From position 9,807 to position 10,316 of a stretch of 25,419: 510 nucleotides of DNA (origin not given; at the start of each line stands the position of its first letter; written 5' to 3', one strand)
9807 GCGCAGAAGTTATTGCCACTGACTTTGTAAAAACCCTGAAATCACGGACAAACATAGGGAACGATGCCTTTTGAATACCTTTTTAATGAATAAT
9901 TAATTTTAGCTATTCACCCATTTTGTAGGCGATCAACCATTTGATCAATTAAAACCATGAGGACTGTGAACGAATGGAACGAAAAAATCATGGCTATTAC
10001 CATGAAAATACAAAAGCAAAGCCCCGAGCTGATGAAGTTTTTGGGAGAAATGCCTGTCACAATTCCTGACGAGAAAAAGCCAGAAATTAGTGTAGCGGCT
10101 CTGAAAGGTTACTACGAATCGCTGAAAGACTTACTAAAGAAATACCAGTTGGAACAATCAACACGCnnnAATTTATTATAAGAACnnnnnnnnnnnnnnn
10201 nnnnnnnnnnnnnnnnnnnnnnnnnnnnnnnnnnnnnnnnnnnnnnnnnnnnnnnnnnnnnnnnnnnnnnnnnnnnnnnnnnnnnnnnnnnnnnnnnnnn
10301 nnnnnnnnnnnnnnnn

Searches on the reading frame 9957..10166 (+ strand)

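Call 79: search_protein_families(library=pfam, proteins=[window:9957-10166:+], max_evalue=0.01)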
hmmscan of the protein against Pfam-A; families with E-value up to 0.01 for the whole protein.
window:9957-10166:+ (70 aa): 1 family
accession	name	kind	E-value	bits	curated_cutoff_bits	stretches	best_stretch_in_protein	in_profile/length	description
PF00143.24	Interferon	-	0.0074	16.9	26.8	1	5-62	73-131/160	Interferon alpha/beta domain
